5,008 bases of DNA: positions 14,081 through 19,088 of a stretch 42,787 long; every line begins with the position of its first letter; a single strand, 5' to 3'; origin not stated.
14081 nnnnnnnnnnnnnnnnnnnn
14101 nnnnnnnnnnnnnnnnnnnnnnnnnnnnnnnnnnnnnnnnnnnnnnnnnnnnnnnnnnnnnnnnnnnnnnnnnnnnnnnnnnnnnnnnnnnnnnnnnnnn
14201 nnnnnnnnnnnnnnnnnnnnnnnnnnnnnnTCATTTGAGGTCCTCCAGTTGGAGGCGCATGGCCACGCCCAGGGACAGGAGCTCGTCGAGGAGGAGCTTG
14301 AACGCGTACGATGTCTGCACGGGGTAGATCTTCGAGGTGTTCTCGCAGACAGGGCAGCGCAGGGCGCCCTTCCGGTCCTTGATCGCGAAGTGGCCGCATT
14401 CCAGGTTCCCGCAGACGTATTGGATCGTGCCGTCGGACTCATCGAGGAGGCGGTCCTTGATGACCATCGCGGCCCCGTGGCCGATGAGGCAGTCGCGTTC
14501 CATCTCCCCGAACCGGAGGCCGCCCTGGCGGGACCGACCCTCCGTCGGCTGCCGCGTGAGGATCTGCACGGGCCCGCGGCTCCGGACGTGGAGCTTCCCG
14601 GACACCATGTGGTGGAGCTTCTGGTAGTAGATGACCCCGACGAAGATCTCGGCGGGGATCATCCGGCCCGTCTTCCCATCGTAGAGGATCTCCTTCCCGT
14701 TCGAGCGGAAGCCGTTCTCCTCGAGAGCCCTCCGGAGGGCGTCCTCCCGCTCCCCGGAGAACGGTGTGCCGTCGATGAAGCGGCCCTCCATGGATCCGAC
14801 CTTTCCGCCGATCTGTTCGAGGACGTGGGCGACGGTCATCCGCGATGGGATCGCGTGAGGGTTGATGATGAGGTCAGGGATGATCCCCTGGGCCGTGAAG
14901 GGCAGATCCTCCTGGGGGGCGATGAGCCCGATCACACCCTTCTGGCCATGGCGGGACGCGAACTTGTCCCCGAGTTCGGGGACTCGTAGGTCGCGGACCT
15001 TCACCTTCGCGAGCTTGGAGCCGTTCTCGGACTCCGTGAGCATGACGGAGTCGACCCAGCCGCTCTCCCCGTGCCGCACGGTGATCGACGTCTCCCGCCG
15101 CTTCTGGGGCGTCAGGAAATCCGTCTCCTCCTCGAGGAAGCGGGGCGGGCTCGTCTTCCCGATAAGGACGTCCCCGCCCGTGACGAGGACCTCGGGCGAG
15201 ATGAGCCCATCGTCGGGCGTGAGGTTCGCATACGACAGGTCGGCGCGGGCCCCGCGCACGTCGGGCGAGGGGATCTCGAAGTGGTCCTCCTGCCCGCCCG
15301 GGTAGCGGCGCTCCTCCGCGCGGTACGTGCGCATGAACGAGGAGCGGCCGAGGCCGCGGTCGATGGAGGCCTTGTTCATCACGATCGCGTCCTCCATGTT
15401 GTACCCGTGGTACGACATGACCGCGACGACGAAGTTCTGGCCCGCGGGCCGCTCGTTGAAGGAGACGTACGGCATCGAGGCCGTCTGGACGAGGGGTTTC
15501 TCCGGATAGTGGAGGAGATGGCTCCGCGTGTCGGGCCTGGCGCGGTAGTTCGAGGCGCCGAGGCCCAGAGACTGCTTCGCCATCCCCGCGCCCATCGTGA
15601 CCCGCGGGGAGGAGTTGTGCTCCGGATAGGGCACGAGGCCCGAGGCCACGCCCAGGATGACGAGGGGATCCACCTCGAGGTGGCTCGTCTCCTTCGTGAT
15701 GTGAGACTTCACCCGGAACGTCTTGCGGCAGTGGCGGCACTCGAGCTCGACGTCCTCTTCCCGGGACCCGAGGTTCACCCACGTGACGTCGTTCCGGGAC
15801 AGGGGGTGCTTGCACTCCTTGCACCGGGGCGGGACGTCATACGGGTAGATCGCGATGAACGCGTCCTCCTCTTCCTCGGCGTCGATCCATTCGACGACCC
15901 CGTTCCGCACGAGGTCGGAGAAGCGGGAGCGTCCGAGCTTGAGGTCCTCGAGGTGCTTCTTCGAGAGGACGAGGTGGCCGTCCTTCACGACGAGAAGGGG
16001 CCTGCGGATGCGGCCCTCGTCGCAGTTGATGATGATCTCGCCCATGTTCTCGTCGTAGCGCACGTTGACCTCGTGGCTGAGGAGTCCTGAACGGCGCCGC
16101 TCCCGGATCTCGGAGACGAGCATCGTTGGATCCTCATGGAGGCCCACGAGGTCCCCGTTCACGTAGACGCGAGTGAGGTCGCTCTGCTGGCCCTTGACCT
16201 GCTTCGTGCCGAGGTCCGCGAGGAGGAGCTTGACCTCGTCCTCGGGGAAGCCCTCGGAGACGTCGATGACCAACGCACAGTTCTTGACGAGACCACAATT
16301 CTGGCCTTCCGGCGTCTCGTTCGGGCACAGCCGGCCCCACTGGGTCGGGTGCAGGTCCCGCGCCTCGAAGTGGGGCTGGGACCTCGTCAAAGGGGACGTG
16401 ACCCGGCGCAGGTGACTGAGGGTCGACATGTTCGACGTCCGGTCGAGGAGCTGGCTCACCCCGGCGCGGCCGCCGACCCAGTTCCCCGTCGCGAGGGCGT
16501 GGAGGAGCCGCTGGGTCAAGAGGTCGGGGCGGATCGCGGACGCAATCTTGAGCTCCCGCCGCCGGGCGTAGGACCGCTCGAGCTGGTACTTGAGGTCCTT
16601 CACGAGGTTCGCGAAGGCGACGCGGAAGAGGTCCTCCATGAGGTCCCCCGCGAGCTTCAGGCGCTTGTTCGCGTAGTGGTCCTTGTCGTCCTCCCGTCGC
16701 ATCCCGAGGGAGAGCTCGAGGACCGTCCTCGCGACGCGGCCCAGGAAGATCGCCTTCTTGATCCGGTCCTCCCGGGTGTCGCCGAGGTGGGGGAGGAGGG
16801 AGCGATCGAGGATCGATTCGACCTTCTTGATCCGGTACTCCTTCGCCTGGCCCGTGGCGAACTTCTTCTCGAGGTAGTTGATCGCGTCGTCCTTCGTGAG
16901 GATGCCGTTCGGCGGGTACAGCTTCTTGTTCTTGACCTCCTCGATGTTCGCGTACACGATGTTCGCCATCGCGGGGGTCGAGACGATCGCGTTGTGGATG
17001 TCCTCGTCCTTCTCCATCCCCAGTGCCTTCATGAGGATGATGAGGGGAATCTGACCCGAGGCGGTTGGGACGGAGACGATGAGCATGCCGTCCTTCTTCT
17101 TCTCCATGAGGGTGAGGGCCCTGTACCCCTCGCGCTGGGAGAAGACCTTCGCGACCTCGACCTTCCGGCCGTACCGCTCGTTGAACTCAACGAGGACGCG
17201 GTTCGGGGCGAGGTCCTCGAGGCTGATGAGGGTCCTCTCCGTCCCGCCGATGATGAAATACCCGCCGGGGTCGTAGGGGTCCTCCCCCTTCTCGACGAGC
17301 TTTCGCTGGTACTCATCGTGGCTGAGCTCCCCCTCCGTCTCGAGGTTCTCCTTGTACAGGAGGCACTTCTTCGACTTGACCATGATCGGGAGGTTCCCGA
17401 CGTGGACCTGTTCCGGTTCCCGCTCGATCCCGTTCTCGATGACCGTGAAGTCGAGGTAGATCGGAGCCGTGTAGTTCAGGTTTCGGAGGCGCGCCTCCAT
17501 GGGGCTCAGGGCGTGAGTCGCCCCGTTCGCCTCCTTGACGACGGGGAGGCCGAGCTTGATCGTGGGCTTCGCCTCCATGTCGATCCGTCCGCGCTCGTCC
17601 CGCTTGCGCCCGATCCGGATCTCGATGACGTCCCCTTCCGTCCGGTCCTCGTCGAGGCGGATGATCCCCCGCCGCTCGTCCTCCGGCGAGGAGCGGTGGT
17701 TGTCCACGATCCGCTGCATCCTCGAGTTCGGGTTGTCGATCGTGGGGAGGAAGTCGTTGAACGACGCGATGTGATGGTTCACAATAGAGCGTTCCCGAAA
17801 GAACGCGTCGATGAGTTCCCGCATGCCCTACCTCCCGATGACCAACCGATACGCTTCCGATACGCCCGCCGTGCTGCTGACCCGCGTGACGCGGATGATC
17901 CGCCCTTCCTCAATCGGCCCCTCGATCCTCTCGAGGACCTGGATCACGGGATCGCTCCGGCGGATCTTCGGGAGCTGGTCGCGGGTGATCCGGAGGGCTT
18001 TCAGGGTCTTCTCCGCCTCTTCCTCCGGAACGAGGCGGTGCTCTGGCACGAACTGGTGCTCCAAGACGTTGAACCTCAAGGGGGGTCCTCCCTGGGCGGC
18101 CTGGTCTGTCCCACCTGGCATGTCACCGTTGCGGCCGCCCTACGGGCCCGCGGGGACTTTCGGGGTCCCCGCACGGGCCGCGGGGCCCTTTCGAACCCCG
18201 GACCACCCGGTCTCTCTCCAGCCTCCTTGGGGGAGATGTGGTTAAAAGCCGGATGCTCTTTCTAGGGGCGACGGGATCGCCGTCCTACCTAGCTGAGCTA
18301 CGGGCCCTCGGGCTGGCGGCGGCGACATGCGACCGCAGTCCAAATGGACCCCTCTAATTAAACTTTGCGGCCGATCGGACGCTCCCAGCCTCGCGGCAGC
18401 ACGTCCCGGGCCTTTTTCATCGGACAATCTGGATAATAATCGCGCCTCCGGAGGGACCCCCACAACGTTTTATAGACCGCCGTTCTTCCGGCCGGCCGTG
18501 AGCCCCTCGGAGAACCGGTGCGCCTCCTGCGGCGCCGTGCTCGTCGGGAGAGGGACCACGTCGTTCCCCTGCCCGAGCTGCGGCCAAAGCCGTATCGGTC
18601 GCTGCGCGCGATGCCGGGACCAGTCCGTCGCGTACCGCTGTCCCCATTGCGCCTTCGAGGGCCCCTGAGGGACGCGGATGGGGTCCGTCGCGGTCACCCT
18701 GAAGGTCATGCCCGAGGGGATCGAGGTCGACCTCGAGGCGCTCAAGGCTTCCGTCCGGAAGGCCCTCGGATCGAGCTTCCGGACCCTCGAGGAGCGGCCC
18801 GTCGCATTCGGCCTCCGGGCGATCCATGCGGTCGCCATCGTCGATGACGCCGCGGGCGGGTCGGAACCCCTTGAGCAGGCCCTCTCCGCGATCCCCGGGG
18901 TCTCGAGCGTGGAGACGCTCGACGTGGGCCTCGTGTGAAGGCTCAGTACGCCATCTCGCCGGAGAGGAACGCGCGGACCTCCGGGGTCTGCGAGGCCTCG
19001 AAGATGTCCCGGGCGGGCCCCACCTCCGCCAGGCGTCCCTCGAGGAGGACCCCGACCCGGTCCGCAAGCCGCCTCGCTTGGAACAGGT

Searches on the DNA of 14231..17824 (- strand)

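Call 75: search_rna_families(sources=[L063, L068, L024, L042], threshold=gathering)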
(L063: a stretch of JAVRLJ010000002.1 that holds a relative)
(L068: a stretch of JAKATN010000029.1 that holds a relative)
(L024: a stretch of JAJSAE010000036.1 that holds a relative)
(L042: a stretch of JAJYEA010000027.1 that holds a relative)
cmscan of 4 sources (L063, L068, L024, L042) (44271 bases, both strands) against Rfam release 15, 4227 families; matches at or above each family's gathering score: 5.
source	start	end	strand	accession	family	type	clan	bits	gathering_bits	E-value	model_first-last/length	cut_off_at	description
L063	3613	3686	+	RF00005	tRNA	Gene; tRNA;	CL00001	71.7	29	7.4e-14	1-71/71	no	tRNA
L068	2451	2524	+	RF00005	tRNA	Gene; tRNA;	CL00001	69.3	29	3.3e-13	1-71/71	no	tRNA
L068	45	166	+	RF00001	5S_rRNA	Gene; rRNA;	CL00113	66.4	38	6.1e-12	1-120/120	no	5S ribosomal RNA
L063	2967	3051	-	RF00005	tRNA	Gene; tRNA;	CL00001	50.7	29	4.6e-08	1-71/71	no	tRNA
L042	3577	3645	+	RF00005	tRNA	Gene; tRNA;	CL00001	31.6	29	0.0081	1-71/71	no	tRNA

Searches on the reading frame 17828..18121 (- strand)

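Call 26: search_protein_families(library=pfam, proteins=[window:17828-18121:-], max_evalue=0.00001)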
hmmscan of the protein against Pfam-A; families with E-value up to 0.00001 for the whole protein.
window:17828-18121:- (97 aa): 1 family
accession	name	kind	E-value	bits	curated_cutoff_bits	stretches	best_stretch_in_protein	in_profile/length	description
PF01191.24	RNA_pol_Rpb5_C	-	2.4e-24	85.3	23.5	1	17-94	1-73/73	RNA polymerase Rpb5, C-terminal domain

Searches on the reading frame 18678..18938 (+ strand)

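Call 26: search_protein_families(library=pfam, proteins=[window:18678-18938:+], max_evalue=0.00001)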
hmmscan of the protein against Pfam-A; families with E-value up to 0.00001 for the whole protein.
window:18678-18938:+ (86 aa): 1 family
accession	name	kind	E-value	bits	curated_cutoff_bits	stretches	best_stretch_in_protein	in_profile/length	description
PF00736.24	EF1_GNE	-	3.6e-17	62.7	20.8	1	6-83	2-85/88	EF-1 guanine nucleotide exchange domain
